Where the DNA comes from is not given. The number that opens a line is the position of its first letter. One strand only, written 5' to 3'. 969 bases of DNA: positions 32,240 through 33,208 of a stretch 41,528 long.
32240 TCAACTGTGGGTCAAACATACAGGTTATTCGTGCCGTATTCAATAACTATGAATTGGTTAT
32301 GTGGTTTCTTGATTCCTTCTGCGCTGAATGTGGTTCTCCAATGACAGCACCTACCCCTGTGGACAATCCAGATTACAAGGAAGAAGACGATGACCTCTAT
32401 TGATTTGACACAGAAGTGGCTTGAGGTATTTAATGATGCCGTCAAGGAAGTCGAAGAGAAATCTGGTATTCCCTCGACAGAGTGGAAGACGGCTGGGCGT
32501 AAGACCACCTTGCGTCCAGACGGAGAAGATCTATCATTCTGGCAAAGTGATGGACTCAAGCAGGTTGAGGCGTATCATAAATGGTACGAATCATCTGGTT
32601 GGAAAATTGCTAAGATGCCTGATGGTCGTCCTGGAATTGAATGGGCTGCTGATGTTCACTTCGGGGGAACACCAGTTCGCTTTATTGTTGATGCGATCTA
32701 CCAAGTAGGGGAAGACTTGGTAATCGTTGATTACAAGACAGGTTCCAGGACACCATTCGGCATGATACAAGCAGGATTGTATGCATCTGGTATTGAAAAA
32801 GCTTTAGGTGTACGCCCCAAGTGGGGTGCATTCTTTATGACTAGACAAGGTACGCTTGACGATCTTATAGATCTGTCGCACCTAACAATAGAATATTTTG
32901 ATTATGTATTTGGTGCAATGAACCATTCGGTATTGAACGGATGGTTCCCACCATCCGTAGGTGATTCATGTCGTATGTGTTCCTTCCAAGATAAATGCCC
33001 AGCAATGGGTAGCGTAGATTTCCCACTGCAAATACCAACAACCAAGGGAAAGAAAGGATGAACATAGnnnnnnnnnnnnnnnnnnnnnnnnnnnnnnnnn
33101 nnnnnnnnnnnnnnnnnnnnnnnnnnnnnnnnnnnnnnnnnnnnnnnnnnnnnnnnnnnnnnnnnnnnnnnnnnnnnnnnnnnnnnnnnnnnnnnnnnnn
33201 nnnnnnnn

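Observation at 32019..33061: Cas4/RecB-like exonuclease split into two independently translated pieces by a small zinc-ribbon ORF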

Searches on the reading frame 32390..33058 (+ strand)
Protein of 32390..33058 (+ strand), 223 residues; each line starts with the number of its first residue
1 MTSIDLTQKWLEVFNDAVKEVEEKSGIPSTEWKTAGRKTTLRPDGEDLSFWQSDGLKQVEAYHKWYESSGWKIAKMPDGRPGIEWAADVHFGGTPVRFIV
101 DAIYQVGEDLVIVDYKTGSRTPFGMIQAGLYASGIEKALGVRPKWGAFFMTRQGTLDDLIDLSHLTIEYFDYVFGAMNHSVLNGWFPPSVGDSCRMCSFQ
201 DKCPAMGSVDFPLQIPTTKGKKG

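Call 4: search_protein_families(library=pfam, proteins=[window:32390-33058:+], max_evalue=1)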
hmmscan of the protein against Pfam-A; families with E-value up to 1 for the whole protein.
window:32390-33058:+ (223 aa): 2 families
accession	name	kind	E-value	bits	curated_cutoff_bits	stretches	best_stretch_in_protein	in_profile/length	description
PF12705.13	PDDEXK_1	-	2.1e-07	31.6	22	1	59-204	86-247/247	PD-(D/E)XK nuclease superfamily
PF01930.23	Cas_Cas4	-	0.13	12.8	22.7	1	99-203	55-158/160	Domain of unknown function DUF83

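Call 5: search_dna_similar(query=window:32390-33058:+, collection=phages, mode=protein, max_rows=40)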
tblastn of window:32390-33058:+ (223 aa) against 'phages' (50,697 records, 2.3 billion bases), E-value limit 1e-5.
Records with a match: 1069; places in all: 1069; records where one place covers at least 80% of the query: 124.
Best place of each record, by identity: <60% 1069.
By first word of the organism name: Mycobacterium 931; Propionibacterium 87; Gordonia 27; Cutibacterium 14; Fromanvirus 4; Streptomyces 3; Caudovirales 2; Thermobifida 1.
By host as written in the record: Mycobacterium smegmatis mc2 155 663; Mycobacterium smegmatis mc#155 128; Mycobacterium smegmatis mc2155 51; Propionibacterium acnes 47; - 29; Gordonia terrae 3612 24; Cutibacterium acnes 20; Mycobacterium sp. 17; and 35 more.
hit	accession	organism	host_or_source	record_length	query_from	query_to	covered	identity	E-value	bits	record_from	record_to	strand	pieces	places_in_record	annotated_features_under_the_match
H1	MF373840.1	Mycobacterium phage Fred313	Mycobacterium smegmatis mc#155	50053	12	204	87%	32.0%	4e-14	76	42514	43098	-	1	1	69: Cas4 exonuclease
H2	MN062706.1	Mycobacterium phage Heathen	Mycobacterium smegmatis mc2 155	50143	12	204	87%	32.0%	4e-14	76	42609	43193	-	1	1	71: Cas4 exonuclease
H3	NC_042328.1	Mycobacterium phage HelDan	Mycobacterium smegmatis mc2 155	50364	12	204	87%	32.0%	4e-14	76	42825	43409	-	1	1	71: exonuclease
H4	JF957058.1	Mycobacterium phage HelDan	Mycobacterium smegmatis mc2 155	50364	12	204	87%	32.0%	4e-14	76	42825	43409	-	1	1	71: Cas4 exonuclease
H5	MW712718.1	Mycobacterium phage Scout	Mycobacterium smegmatis mc#155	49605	12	204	87%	32.0%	4e-14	76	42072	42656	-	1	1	70: Cas4 exonuclease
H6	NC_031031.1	Gordonia phage Remus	Gordonia terrae 3612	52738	6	216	95%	28.7%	4e-10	65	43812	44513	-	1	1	82: exonuclease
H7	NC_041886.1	Gordonia phage Strosahl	Gordonia terrae 3612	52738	6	216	95%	28.7%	4e-10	65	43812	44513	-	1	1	82: exonuclease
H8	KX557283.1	Gordonia phage Remus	Gordonia terrae 3612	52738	6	216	95%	28.7%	4e-10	65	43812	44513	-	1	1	82: Cas4 exonuclease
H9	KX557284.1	Gordonia phage Strosahl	Gordonia terrae 3612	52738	6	216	95%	28.7%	4e-10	65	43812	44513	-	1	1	82: Cas4 exonuclease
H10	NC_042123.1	Gordonia phage Waits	Gordonia terrae ATCC3612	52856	6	216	95%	28.7%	4e-10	65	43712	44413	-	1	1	81: exonuclease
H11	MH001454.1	Gordonia phage Waits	Gordonia terrae ATCC3612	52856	6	216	95%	28.7%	4e-10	65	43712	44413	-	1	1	81: Cas4 exonuclease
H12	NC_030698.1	Gordonia phage Soups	Gordonia terrae 3612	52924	6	216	95%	28.7%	5e-10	64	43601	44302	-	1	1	81: exonuclease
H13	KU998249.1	Gordonia phage Soups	Gordonia terrae 3612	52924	6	216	95%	28.7%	5e-10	64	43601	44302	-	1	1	81: Cas4 exonuclease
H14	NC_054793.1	Mycobacterium phage Kimona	Mycobacterium smegmatis mc2 155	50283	13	204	86%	31.5%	1e-15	81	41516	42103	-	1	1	67: exonuclease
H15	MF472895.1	Mycobacterium phage Kimona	Mycobacterium smegmatis mc2 155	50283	13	204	86%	31.5%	1e-15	81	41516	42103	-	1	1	67: Cas4 exonuclease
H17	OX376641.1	Caudovirales sp. ct2KA10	-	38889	22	203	82%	32.2%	2e-24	106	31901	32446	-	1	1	record has no annotation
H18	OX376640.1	Caudovirales sp. ct2KA10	-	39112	22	203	82%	32.2%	2e-24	106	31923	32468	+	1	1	record has no annotation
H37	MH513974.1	Gordonia phage LastResort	Gordonia terrae 3612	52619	6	207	91%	28.1%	2e-8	59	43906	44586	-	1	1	80: Cas4 exonuclease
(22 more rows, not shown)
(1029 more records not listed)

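Call 9: get_annotated_region(hit=H18, flank=2500)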
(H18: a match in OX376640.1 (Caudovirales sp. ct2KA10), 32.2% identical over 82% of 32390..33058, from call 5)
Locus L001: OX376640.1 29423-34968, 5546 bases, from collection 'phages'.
description: Caudovirales sp. ct2KA10 genome assembly, chromosome: LanE43-AprE7.
organism: Caudovirales sp. ct2KA10 (NCBI taxid 2825757)
taxonomy: Viruses; Duplodnaviria; Heunggongvirae; Uroviricota; Caudoviricetes
host: -; source: -; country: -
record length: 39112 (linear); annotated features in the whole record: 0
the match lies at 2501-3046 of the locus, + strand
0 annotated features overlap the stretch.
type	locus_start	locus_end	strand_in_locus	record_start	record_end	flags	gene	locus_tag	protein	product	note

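Call 12: find_related_loci(query=window:32390-33058:+, collection=viral_contigs, flank=3000)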
Query window:32390-33058:+ (223 aa) in viral_contigs; peptide patterns used: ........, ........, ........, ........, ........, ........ (x = any residue, [..] = any of these).
125 stretches matched a pattern; 122 encode a relative of the query (tblastn E <= 1e-3); the best 80 are kept; 80 distinct loci.
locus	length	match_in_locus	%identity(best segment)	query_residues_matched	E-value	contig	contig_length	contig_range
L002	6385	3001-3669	98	1-223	2e-150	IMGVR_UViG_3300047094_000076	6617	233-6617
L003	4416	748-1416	98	1-223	4e-152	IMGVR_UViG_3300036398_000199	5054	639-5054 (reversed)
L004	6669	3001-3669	98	1-223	3e-149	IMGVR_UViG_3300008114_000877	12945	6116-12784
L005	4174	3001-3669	98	1-223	6e-151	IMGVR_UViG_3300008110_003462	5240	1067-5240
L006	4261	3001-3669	98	1-223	3e-150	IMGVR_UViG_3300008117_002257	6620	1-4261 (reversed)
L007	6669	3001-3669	98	1-223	9e-149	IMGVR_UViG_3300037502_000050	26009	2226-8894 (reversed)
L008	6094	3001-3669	97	1-223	2e-148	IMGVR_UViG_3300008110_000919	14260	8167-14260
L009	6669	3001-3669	97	1-223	2e-148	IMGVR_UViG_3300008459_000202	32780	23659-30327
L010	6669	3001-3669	97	1-223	8e-148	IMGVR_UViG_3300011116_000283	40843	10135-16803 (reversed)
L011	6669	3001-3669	97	1-223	9e-148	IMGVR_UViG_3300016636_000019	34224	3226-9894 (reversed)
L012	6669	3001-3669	97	1-223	9e-148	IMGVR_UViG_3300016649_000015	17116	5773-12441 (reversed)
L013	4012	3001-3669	96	1-223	1e-149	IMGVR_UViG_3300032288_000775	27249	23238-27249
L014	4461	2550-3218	97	1-223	1e-150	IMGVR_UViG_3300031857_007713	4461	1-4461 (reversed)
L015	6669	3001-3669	96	1-223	5e-147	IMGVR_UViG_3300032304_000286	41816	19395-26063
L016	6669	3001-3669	96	1-223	1e-146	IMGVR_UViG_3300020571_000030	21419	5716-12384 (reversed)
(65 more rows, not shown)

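Call 13: find_homologous_proteins(query=window:32390-33058:+, max_evalue=0.00001)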
Query window:32390-33058:+ (223 aa): 75 proteins with E <= 0.00001 among 160 candidates.
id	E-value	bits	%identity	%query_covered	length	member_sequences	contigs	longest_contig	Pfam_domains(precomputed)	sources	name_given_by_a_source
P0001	1.3e-146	504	96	100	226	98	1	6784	PF12705.14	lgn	-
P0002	3.8e-141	486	92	100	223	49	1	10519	PF12705.14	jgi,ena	-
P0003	8.1e-140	482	91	100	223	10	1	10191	PF12705.14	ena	-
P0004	1.4e-139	481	91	100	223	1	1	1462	PF12705.14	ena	-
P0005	2.0e-139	481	90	100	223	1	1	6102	PF12705.14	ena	-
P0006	1.2e-136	472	91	98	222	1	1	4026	PF12705.14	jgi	jgi:hypothetical protein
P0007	1.1e-131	455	90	96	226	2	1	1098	PF12705.14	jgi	jgi:hypothetical protein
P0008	1.2e-130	452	90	95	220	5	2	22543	PF12705.14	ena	-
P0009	3.5e-129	447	84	99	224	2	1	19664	PF12705.14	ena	-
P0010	1.9e-128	445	84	99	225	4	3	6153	PF12705.14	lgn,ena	-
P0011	2.7e-128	444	84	99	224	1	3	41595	PF12705.14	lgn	-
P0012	3.9e-128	444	84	99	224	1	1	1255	PF12705.14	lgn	-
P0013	4.4e-128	444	83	99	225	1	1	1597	PF12705.14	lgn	-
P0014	5.7e-128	443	85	96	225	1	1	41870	PF12705.14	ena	-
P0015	6.1e-128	443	83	99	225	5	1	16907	PF12705.14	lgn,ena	-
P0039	1.1e-84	302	57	99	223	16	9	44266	PF12705.14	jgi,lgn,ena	-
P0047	1.2e-79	285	55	95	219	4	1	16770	PF01930.24,PF12705.14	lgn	-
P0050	2.5e-78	281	53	93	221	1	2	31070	PF01930.24,PF12705.14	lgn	-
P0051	1.3e-77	278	53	98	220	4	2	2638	PF01930.24,PF12705.14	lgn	-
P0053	5.5e-77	276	53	98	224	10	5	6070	PF01930.24,PF12705.14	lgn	-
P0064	5.1e-70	254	50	97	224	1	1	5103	PF01930.24,PF12705.14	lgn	-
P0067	4.7e-68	247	52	93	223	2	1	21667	PF01930.24,PF12705.14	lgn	-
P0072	9.3e-59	217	46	94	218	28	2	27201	PF12705.14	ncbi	-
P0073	2.4e-34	137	35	93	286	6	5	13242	PF12705.14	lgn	-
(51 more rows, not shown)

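Call 15: find_encoding_contigs(protein=P0073, flank=2500, max_places=3)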
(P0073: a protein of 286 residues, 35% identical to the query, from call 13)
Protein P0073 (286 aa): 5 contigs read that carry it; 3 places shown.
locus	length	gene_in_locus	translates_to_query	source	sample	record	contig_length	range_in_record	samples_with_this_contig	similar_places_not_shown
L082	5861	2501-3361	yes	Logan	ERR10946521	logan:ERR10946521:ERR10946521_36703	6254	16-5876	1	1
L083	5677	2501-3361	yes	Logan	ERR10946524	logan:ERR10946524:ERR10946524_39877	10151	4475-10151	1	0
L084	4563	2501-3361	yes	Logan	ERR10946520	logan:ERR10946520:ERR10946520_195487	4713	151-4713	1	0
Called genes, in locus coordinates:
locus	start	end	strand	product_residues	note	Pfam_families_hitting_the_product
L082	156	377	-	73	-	-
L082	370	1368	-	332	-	PF00589:Phage_integrase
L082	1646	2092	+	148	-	-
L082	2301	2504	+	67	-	-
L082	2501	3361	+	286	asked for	PF12705:PDDEXK_1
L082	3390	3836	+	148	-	-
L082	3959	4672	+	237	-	PF03796:DnaB_C (weak), PF13481:AAA_25 (weak)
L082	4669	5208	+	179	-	-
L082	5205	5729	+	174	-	-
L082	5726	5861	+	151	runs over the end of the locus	-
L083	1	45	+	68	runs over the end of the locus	-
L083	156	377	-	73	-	-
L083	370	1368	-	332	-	PF00589:Phage_integrase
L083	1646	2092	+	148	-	-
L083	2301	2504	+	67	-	-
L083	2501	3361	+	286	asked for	PF12705:PDDEXK_1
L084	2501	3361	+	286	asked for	PF12705:PDDEXK_1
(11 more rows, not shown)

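Call 16: find_encoding_contigs(protein=P0072, flank=2500, max_places=3)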
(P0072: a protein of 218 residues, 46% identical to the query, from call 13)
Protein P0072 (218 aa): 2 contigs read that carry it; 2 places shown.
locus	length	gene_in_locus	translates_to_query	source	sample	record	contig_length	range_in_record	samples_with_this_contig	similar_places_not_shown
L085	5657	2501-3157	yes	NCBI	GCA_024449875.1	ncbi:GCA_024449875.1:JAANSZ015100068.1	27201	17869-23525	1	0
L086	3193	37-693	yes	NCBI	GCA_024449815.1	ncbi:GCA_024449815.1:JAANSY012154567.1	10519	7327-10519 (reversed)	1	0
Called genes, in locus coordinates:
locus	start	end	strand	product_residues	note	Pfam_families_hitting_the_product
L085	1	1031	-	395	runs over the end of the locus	PF00589:Phage_integrase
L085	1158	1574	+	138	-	-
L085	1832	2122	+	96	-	-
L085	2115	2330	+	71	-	PF12705:PDDEXK_1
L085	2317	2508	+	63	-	-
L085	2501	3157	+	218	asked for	PF12705:PDDEXK_1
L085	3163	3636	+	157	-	-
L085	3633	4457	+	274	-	PF13481:AAA_25, PF03796:DnaB_C, PF06745:ATPase (weak)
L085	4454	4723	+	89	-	PF02467:Whib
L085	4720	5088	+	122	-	-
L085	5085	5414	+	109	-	PF01807:Zn_ribbon_DnaG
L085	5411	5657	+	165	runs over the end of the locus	PF24579:PDDEXK_14 (weak)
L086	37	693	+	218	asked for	PF12705:PDDEXK_1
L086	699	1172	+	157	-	-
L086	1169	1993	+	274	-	PF13481:AAA_25, PF03796:DnaB_C, PF06745:ATPase (weak)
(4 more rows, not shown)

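Call 17: find_encoding_contigs(protein=P0039, flank=2500, max_places=3)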
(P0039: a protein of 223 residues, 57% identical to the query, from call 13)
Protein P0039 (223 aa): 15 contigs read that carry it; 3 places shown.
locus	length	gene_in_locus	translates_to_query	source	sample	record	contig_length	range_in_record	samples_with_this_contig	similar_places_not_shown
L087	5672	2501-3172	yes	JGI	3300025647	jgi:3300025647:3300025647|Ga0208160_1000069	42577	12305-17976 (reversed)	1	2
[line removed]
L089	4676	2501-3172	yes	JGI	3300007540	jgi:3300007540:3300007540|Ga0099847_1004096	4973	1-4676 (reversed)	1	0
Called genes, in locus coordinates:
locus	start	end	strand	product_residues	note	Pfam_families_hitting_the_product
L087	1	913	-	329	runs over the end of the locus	PF00589:Phage_integrase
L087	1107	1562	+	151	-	-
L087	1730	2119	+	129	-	-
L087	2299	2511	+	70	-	-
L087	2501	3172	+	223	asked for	PF12705:PDDEXK_1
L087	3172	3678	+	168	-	-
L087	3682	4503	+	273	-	PF03796:DnaB_C, PF06745:ATPase (weak), PF13481:AAA_25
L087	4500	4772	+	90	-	PF02467:Whib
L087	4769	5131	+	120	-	-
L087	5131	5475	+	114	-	PF01807:Zn_ribbon_DnaG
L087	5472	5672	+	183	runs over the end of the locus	-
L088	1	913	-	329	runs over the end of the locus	PF00589:Phage_integrase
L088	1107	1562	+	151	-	-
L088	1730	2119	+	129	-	-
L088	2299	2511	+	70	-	-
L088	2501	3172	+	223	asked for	PF12705:PDDEXK_1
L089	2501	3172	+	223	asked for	PF12705:PDDEXK_1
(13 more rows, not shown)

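Call 29: find_related_loci(query=L001:2459-3064:+, collection=viral_contigs, flank=1500)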
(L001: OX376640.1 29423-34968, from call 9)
Query L001:2459-3064:+ (202 aa) in viral_contigs; peptide patterns used: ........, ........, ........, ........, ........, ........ (x = any residue, [..] = any of these).
308 stretches matched a pattern; 306 encode a relative of the query (tblastn E <= 1e-3); the best 80 are kept; 80 distinct loci.
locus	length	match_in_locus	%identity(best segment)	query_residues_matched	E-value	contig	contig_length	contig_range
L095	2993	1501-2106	99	1-202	1e-140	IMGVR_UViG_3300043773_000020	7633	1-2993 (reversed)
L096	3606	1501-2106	99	1-202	4e-138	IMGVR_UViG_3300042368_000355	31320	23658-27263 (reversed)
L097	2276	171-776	99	1-202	1e-142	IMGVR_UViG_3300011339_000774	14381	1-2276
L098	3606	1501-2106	99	1-202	4e-138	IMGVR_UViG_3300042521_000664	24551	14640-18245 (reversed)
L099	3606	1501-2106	99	1-202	4e-138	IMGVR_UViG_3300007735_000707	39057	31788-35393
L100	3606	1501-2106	99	1-202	4e-138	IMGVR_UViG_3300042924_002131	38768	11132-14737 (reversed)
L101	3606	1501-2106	99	1-202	4e-138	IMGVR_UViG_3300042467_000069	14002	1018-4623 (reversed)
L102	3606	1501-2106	99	1-202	6e-138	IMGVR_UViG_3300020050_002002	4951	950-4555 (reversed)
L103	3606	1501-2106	99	1-202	2e-137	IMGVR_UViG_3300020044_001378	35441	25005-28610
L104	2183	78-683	98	1-202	6e-142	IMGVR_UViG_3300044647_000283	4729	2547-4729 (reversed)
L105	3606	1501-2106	98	1-202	8e-137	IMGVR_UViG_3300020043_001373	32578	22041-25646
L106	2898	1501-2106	98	1-202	2e-139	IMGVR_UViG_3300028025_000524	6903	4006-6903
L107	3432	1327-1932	98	1-202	1e-137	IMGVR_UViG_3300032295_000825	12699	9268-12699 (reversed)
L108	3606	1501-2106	96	1-202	1e-137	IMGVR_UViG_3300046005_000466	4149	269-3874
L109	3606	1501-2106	96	1-202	8e-136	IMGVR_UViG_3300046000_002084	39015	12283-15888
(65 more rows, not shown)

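Call 30: find_related_loci(query=P0073, collection=viral_contigs, flank=1500)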
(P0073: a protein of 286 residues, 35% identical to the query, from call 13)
Query P0073 (286 aa) in viral_contigs; peptide patterns used: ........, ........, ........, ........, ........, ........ (x = any residue, [..] = any of these).
5 stretches matched a pattern, but none encodes a relative of the query by tblastn (E <= 1e-3).

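Call 35: get_annotated_region(hit=H1, flank=600)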
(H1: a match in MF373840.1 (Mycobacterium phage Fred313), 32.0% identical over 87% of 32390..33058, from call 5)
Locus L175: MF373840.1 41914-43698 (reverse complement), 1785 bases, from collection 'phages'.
description: Mycobacterium phage Fred313, complete genome.
organism: Mycobacterium phage Fred313 (NCBI taxid 2015809)
taxonomy: Viruses; Duplodnaviria; Heunggongvirae; Uroviricota; Caudoviricetes; Veracruzvirus; Veracruzvirus heldan
host: Mycobacterium smegmatis mc#155; source: soil; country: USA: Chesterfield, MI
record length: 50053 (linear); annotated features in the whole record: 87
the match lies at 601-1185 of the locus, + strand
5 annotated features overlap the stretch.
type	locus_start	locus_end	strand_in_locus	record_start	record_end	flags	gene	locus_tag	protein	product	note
CDS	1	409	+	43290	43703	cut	70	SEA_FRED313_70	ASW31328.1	hypothetical protein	-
CDS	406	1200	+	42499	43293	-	69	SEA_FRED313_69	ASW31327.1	Cas4 exonuclease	RecB exonuclease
CDS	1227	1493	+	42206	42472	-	68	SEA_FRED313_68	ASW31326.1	hypothetical protein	-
CDS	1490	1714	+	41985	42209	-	67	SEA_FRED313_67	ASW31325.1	hypothetical protein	-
CDS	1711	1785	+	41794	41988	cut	66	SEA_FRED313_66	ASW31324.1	hypothetical protein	-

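Call 42: search_protein_representatives(protein=window:32390-33058:+)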
Query: 223 residues. Proteins with E-value up to 0.001 (for the whole library): 773; up to 1e-10: 402; up to 1e-30: 35. The best 150 are listed.
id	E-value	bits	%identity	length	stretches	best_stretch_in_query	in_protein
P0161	6.7e-50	186.0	43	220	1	8-215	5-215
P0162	1.3e-47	178.5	40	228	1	9-218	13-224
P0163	3.9e-44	167.1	39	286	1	5-211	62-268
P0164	6.3e-42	159.9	40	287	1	7-211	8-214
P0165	4.9e-40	153.7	44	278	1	26-207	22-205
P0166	5.9e-39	150.2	41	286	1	10-207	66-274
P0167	7.3e-37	143.3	37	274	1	11-209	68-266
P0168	8.0e-37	143.2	38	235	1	10-210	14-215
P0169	1.3e-36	142.5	38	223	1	5-208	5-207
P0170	3.3e-36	141.2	37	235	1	10-211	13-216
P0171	3.9e-36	140.9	37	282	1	3-210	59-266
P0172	5.4e-36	140.5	34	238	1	5-216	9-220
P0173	6.7e-36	140.2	34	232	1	9-211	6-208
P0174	1.9e-35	138.7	34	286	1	3-205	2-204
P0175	4.4e-35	137.5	36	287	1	3-214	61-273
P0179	1.4e-33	132.5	36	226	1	4-206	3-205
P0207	7.1e-28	113.9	35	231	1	10-204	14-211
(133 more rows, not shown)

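Call 48: find_related_loci(query=P0165, collection=viral_contigs, flank=2000)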
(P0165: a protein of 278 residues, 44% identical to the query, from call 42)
Query P0165 (278 aa) in viral_contigs; peptide patterns used: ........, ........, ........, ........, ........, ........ (x = any residue, [..] = any of these).
5 stretches matched a pattern, but none encodes a relative of the query by tblastn (E <= 1e-3).

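Call 49: find_related_loci(query=P0161, collection=viral_contigs, flank=1500)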
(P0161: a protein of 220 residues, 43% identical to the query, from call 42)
Query P0161 (220 aa) in viral_contigs; peptide patterns used: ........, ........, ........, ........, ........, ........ (x = any residue, [..] = any of these).
5 stretches matched a pattern; 1 encode a relative of the query (tblastn E <= 1e-3); 1 distinct loci.
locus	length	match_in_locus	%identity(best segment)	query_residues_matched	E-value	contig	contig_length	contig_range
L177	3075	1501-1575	60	184-206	2e-6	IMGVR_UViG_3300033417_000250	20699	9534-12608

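Call 51: find_encoding_contigs(protein=P0165, flank=2500, max_places=3)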
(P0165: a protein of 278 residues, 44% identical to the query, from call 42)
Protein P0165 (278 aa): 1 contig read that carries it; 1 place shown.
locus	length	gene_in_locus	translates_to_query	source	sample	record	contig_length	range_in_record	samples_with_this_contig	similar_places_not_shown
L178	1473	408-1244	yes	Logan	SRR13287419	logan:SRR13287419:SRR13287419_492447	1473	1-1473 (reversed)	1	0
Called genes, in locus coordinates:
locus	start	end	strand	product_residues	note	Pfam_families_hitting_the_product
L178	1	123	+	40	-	?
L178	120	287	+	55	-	-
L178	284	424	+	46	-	-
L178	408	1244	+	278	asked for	PF12705:PDDEXK_1, PF01930:Cas_Cas4 (faint), PF12705:PDDEXK_1 (weak)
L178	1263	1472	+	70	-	?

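Call 52: find_encoding_contigs(protein=P0164, flank=2500, max_places=3)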
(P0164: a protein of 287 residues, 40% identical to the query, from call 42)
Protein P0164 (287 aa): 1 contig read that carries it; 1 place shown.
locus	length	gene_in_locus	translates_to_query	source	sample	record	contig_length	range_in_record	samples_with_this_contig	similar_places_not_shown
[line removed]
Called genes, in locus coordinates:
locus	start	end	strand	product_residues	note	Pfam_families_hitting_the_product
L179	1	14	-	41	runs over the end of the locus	-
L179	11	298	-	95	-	-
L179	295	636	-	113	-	-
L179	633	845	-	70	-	-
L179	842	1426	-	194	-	-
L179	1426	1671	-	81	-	-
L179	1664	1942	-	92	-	-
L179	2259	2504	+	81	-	-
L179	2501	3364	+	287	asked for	PF12705:PDDEXK_1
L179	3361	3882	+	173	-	-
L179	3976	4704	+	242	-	PF03796:DnaB_C, PF13481:AAA_25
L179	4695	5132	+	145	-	PF14359:DUF4406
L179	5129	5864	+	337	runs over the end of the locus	PF02086:MethyltransfD12 (faint)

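Call 53: find_encoding_contigs(protein=P0174, flank=2500, max_places=3)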
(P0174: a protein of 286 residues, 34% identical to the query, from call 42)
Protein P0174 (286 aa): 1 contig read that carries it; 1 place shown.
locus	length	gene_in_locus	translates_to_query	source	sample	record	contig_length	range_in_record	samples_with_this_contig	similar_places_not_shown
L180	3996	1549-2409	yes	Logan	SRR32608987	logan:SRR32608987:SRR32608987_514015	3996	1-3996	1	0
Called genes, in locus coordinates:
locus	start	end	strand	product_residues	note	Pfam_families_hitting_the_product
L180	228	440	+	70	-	-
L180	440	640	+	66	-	-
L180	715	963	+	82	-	-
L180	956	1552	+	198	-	PF00929:RNase_T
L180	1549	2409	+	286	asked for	PF12705:PDDEXK_1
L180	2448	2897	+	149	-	-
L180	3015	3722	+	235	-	PF03796:DnaB_C (weak), PF13481:AAA_25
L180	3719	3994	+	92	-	?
